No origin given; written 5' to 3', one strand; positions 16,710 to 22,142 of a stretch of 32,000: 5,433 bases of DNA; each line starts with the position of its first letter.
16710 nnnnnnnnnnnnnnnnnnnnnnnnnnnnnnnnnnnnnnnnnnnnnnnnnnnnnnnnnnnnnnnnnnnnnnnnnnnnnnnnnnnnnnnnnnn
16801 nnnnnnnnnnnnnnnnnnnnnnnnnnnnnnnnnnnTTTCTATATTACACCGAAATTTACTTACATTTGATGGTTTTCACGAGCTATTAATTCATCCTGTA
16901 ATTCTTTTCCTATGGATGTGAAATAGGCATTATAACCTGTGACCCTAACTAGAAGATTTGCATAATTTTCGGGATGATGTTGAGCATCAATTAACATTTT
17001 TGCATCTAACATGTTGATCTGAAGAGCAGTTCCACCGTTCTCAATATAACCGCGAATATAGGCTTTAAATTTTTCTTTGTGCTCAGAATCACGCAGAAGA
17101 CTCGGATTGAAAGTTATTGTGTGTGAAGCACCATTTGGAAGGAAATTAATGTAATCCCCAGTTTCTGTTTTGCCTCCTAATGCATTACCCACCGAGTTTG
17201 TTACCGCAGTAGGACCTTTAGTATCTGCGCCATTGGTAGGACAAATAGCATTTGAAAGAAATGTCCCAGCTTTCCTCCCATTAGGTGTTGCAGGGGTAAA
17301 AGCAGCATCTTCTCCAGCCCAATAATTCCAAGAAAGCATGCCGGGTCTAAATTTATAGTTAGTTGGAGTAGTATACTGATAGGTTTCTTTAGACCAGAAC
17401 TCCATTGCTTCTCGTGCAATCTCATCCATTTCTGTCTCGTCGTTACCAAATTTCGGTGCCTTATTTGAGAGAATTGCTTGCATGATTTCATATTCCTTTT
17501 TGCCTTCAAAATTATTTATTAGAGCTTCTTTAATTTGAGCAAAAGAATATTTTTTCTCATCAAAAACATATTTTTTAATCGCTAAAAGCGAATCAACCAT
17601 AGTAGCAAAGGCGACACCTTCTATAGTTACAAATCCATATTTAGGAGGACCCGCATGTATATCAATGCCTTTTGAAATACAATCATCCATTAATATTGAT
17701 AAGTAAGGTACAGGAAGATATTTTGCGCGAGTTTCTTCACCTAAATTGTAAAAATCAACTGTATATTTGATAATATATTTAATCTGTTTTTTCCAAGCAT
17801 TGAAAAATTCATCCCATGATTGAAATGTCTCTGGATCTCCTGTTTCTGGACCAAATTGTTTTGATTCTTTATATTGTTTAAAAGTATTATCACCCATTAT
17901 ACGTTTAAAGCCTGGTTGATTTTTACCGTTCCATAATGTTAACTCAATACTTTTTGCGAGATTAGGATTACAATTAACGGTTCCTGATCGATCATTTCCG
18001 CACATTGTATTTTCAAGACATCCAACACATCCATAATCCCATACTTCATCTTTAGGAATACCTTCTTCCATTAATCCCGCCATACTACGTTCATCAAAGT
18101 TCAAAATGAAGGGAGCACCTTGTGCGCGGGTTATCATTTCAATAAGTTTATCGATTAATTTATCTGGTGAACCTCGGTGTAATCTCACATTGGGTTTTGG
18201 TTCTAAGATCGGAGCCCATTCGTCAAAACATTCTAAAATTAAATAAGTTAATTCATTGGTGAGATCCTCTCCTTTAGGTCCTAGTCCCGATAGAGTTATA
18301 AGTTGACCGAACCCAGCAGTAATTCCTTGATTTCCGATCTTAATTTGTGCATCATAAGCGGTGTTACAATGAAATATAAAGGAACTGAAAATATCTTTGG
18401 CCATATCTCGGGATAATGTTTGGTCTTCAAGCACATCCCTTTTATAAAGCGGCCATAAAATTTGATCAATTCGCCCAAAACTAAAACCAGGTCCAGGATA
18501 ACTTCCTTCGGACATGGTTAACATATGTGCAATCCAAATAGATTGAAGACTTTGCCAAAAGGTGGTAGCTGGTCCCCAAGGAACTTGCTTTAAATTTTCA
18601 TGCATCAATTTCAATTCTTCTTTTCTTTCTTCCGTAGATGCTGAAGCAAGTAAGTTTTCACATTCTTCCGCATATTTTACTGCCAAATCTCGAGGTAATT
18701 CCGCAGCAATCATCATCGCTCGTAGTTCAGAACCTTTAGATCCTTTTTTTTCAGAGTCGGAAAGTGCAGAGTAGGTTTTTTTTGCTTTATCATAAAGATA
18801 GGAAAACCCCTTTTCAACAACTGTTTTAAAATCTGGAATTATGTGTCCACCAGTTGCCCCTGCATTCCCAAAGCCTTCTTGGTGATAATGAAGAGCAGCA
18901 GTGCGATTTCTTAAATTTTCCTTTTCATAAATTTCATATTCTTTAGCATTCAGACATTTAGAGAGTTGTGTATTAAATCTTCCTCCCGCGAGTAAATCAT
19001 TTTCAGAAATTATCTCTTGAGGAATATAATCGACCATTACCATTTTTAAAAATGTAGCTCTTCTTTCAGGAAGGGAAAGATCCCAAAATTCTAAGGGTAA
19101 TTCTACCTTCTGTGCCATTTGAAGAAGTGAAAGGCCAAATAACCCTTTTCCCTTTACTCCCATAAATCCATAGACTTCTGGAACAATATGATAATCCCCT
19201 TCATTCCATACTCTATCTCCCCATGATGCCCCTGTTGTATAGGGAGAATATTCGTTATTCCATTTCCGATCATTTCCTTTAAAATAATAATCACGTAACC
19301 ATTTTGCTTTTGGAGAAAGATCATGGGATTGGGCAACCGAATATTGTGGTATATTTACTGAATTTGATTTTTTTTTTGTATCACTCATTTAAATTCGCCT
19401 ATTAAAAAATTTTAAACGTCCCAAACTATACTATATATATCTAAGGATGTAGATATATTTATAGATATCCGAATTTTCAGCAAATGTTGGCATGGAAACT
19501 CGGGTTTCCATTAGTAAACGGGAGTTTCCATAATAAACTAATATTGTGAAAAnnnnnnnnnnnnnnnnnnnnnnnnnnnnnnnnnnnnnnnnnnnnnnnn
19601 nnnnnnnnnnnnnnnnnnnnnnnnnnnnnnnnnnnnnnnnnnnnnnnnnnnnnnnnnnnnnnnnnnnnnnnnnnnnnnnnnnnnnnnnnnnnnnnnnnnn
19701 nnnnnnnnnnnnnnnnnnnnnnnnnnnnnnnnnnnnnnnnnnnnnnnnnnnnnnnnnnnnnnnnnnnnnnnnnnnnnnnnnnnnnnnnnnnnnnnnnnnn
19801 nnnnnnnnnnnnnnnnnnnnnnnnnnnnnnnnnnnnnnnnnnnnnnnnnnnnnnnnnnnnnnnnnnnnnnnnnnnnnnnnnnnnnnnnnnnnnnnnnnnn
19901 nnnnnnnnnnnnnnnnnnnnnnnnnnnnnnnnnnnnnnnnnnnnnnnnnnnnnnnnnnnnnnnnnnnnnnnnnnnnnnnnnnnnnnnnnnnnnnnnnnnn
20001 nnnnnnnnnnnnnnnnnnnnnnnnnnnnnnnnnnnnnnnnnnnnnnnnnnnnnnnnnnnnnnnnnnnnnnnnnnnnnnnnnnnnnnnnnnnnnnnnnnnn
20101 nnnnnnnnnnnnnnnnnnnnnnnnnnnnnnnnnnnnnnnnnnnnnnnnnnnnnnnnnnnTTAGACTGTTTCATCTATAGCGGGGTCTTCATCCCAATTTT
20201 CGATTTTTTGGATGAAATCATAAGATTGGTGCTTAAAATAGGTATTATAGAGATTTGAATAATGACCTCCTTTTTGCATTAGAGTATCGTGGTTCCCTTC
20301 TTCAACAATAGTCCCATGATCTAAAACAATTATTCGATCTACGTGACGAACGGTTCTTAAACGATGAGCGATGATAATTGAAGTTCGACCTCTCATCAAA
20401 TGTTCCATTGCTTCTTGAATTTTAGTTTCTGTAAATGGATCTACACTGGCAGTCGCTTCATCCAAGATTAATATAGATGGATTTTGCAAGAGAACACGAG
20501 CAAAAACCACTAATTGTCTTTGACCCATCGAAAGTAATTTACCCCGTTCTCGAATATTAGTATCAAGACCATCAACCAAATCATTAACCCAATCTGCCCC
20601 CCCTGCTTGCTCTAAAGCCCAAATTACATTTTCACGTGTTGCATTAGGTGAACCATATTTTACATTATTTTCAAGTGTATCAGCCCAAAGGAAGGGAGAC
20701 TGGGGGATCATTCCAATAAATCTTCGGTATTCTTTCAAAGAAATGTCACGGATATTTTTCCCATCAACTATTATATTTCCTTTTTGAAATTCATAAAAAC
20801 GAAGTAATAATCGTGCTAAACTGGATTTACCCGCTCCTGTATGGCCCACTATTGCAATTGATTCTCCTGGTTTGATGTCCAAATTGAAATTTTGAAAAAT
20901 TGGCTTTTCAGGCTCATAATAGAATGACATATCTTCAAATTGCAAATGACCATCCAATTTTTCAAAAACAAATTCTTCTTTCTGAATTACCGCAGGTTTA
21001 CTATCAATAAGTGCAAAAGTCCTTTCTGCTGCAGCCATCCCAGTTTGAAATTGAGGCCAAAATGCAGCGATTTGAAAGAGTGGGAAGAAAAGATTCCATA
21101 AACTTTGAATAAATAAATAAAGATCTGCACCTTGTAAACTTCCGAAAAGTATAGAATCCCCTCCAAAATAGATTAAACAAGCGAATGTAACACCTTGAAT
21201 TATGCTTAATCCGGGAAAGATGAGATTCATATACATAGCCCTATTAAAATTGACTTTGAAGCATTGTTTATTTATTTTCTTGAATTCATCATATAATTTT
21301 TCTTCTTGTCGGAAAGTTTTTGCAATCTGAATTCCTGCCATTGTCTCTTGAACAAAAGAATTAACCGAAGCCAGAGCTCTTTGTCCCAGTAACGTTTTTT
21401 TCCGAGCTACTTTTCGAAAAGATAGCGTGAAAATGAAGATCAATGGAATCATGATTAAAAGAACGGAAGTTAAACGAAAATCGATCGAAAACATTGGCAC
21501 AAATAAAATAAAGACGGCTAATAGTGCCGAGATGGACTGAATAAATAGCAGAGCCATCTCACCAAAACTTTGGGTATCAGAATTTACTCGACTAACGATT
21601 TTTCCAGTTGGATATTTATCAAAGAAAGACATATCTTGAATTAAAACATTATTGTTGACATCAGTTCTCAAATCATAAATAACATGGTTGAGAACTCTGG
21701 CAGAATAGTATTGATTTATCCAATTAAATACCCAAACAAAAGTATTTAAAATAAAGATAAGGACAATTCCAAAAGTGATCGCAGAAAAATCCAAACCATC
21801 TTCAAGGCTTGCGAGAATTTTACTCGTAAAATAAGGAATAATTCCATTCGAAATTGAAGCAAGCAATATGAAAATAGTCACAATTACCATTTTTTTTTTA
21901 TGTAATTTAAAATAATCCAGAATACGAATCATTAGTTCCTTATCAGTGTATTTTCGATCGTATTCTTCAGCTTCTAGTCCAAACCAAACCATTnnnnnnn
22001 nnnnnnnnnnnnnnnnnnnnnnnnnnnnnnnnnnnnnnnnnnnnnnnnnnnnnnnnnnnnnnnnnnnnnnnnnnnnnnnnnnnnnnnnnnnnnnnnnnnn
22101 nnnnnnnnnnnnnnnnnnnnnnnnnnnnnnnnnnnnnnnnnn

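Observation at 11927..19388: GRE island with two regulators, a thiazoline-carboxylate-hydrolase-like protein and a ProC-like reductase: possible cyclic imino-acid pathway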

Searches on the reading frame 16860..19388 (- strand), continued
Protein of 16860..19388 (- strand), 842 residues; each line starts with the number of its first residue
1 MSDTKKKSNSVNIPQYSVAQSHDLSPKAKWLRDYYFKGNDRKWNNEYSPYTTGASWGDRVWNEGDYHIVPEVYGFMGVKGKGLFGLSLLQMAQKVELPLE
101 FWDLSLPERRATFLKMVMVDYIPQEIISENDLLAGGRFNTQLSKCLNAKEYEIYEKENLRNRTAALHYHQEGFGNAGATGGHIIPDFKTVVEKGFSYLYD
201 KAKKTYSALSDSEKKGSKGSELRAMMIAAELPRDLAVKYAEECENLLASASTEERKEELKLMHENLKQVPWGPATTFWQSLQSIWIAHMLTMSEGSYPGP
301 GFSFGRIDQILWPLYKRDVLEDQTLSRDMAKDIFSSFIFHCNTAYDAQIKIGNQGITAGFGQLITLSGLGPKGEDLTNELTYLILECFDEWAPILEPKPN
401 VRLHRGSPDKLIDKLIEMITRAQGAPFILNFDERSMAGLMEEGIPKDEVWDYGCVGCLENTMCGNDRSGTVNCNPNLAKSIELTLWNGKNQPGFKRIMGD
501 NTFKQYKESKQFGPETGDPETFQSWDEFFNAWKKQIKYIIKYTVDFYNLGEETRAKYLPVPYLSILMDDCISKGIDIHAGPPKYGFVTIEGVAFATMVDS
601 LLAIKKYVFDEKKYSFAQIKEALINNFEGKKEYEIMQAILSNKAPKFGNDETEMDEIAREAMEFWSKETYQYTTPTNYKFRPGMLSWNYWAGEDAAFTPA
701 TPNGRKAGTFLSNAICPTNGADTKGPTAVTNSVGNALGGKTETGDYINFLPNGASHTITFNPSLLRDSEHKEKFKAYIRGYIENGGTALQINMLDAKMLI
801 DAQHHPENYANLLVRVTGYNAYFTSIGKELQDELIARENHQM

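Call 54: search_protein_families(library=pfam, proteins=[L045:14422-15921:+, L045:8062-9135:+, L052:4550-5233:+, L055:14325-14921:+, L058:5407-7461:+, L069:14381-15358:+, L069:15614-16720:+, L069:16741-17727:+, L069:6301-9933:+, L062:5873-7045:-], max_evalue=0.001)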
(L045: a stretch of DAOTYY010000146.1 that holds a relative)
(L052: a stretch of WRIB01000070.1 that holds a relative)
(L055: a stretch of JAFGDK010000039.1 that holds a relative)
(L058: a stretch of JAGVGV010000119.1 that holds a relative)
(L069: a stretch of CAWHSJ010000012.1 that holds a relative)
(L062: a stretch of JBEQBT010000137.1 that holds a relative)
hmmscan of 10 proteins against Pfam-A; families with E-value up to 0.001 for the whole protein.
L045:14422-15921:+ (499 aa): 12 families
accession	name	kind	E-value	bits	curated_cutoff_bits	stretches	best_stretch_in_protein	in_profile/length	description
PF01593.30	Amino_oxidase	-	1e-28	101.3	19.8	1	13-494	1-442/443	Flavin containing amine oxidoreductase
PF13450.12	NAD_binding_8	-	2.1e-17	63.6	21.9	1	8-59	1-52/68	NAD(P)-binding Rossmann-like domain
PF01266.30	DAO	-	1.2e-11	45.2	27.9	1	5-40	1-37/353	FAD dependent oxidoreductase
PF00890.30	FAD_binding_2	-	1.7e-09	37.8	20.4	1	5-42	1-37/414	FAD binding domain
PF12831.13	FAD_oxidored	-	2.1e-07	31.1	27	1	5-43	1-39/416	FAD dependent oxidoreductase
PF07992.20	Pyr_redox_2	-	1.7e-06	28.1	26.1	1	4-36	1-33/291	Pyridine nucleotide-disulphide oxidoreductase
PF00996.24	GDI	-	2.1e-06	27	23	0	3-43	4-44/436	GDP dissociation inhibitor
PF01494.25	FAD_binding_3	-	1.3e-05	25.1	22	1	3-36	1-34/349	FAD binding domain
PF01946.23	Thi4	-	1.8e-05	24.5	26.2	1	3-41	17-56/235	Thi4 family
PF01134.28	GIDA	-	6.5e-05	22.6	22.1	0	5-41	1-38/391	Glucose inhibited division protein A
PF00070.33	Pyr_redox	-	8.1e-05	23.5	22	0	6-39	2-35/82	Pyridine nucleotide-disulphide oxidoreductase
PF03486.20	HI0933_like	-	0.00011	22.2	50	0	5-39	2-36/244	HI0933-like protein Rossmann domain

L045:8062-9135:+ (357 aa): 1 family
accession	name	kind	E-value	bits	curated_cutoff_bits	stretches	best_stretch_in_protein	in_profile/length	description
PF03417.21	AAT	-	5e-24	85.7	23.2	1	123-346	5-223/225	Acyl-coenzyme A:6-aminopenicillanic acid acyl-transferase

L052:4550-5233:+ (227 aa): 1 family
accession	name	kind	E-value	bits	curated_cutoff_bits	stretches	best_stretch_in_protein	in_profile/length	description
PF07603.17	Lcl_C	-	2.9e-11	44.1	34.9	1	146-225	27-117/117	Lcl C-terminal domain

L055:14325-14921:+ (198 aa): 3 families
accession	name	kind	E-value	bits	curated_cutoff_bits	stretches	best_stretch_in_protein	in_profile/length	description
PF00156.33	Pribosyltran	-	8.7e-11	41.8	26.3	1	112-166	82-136/158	Phosphoribosyl transferase domain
PF14681.12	UPRTase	-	0.00014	21.8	27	1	116-168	119-171/206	Uracil phosphoribosyltransferase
PF15609.12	PRTase_2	-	0.00047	20.2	28.8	1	114-175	116-181/188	Phosphoribosyl transferase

L058:5407-7461:+ (684 aa): 9 families
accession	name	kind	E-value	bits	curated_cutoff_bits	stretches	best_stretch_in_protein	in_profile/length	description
PF00211.25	Guanylate_cyc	-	2.1e-26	93.1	21.9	1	410-586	7-177/183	Adenylate and Guanylate cyclase catalytic domain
PF01590.32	GAF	-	8.3e-24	85.1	22.4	1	116-253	1-133/133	GAF domain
PF13185.12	GAF_2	-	4.5e-21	75.9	28.6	1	115-254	2-136/136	GAF domain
PF13492.12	GAF_3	-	6.5e-12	46.4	27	1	118-255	3-129/129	GAF domain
PF08448.16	PAS_4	-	1.4e-09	38.6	23.1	1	273-379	1-109/110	PAS fold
PF00989.32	PAS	-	1.4e-09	38.4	22.6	1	270-374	4-112/113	PAS fold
PF13426.13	PAS_9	-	1.9e-07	31.7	27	1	278-376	2-102/103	PAS domain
PF13188.13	PAS_8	-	4.6e-06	26.8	21.8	1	270-325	4-51/65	PAS domain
PF07719.23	TPR_2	-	0.00012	22.4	27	1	609-638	4-33/34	Tetratricopeptide repeat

L069:14381-15358:+ (325 aa): 3 families
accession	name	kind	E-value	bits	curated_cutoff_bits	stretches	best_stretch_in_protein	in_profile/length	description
PF22700.2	MVD-like_N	-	3.1e-59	199.6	27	1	11-166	1-157/157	Diphosphomevalonate decarboxylase-like N-terminal domain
PF18376.6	MDD_C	-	3.8e-20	72.9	23.2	1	181-305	3-131/186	Mevalonate 5-diphosphate decarboxylase C-terminal domain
PF00288.32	GHMP_kinases_N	-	7e-10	39.4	22.3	1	75-152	3-77/87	GHMP kinases N terminal domain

L069:15614-16720:+ (368 aa): 4 families
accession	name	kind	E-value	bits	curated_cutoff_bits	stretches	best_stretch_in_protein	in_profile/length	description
PF02163.28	Peptidase_M50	-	4.8e-42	144.2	27.2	1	11-349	2-220/221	Peptidase family M50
PF17820.7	PDZ_6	-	4.7e-12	45.9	27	1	127-180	1-54/54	PDZ domain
PF13180.12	PDZ_2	-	7.8e-10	39.4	27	1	123-189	11-78/80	PDZ domain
PF00595.29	PDZ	-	2.1e-06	28.4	23.2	1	118-160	17-61/81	PDZ domain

L069:16741-17727:+ (328 aa): 6 families
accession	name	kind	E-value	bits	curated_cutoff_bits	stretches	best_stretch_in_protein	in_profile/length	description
PF13646.12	HEAT_2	-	2.7e-29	101.7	27.7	2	213-289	4-80/88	HEAT repeats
PF02985.28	HEAT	-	1.2e-13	50.4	23.5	0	102-130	1-28/31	HEAT repeat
PF13513.12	HEAT_EZ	-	7.6e-08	33.1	27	0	118-171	3-53/55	HEAT-like repeat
PF00514.29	Arm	-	1.9e-06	28.2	20.6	0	243-266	16-38/41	Armadillo/beta-catenin-like repeat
PF03130.22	HEAT_PBS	-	0.00015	22.4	20.9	0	256-282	1-24/27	PBS lyase HEAT-like repeat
PF12719.13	Cnd3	-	0.00047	19.9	25.8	0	87-136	113-152/288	Nuclear condensing complex subunits, C-term domain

L069:6301-9933:+ (1210 aa): 7 families
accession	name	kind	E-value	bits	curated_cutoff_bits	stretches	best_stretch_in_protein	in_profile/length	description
PF02518.31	HATPase_c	-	1.7e-26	93.2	26.4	1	727-835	2-110/111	Histidine kinase-, DNA gyrase B-, and HSP90-like ATPase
PF13377.12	Peripla_BP_3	-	3e-25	89.7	26.5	1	148-308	5-167/167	Periplasmic binding protein-like domain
PF12833.13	HTH_18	-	6.2e-22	78.1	33.6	1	1130-1205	4-79/80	Helix-turn-helix domain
PF00072.30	Response_reg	-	7.3e-20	71.6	30.2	1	974-1057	1-80/111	Response regulator receiver domain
PF00165.29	HTH_AraC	-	2.8e-16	59.6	26.6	2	1166-1204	1-41/42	Bacterial regulatory helix-turn-helix proteins, AraC family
PF00512.31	HisKA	-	3.3e-15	56.3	26.9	1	610-678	2-64/66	His Kinase A (phospho-acceptor) domain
PF00532.27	Peripla_BP_1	-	3e-11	43.7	22.2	1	26-285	3-259/281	Periplasmic binding proteins and sugar binding domain of LacI family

L062:5873-7045:- (390 aa): 3 families
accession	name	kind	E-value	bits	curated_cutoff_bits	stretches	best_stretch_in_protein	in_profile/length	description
PF00465.25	Fe-ADH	-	8.9e-50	169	31.3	1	12-180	1-168/168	Iron-containing alcohol dehydrogenase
PF25137.1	ADH_Fe_C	-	3.2e-37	128.6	27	1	192-389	2-193/194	Fe-containing alcohol dehydrogenase family, C-terminal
PF13685.12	Fe-ADH_2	-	1.5e-09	38.5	28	1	22-113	7-96/149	Iron-containing alcohol dehydrogenase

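Call 84: search_protein_representatives(protein=window:16860-19388:-)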
Query: 842 residues. Proteins with E-value up to 0.001 (for the whole library): 6764; up to 1e-10: 3430; up to 1e-30: 1597. The best 150 are listed.
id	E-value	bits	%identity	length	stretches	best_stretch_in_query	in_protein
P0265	1.7e-276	936.1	54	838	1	15-841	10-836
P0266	5.2e-209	712.9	46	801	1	20-841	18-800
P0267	4.8e-188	643.5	53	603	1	18-614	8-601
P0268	1.3e-175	602.4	43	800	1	21-841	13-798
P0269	1.9e-170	585.3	41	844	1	22-840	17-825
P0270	5.8e-150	517.6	56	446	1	401-841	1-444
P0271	1.8e-140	486.2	37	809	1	20-796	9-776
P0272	1.5e-121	423.6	35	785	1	14-793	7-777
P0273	3.1e-117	409.3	38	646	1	21-662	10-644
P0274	1.0e-109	384.4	76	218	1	625-842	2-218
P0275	1.9e-97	343.8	49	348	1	38-390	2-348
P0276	1.0e-95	338.1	34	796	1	180-841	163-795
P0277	5.3e-94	332.4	35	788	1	181-839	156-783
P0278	1.5e-92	327.6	34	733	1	190-840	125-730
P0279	1.6e-92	327.6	47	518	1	289-661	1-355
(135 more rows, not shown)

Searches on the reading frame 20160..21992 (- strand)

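Call 7: search_protein_families(library=pfam, proteins=[window:20160-21992:-], max_evalue=0.001)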
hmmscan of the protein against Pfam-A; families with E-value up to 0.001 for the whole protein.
window:20160-21992:- (610 aa): 5 families
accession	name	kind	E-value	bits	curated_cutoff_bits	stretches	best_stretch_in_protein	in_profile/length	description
PF00664.28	ABC_membrane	-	1.7e-37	130.1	28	1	35-298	1-267/274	ABC transporter transmembrane region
PF00005.33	ABC_tran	-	1.9e-30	106.7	25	1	367-515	2-137/137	ABC transporter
PF02463.25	SMC_N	-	0.00021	21.3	40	0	486-556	136-210/220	RecF/RecN/SMC N terminal domain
PF01935.23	DUF87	-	0.00028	21.5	23.2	0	377-408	24-56/220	Helicase HerA, central domain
PF13401.12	AAA_22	-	0.00067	20.4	27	0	377-532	6-104/130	AAA domain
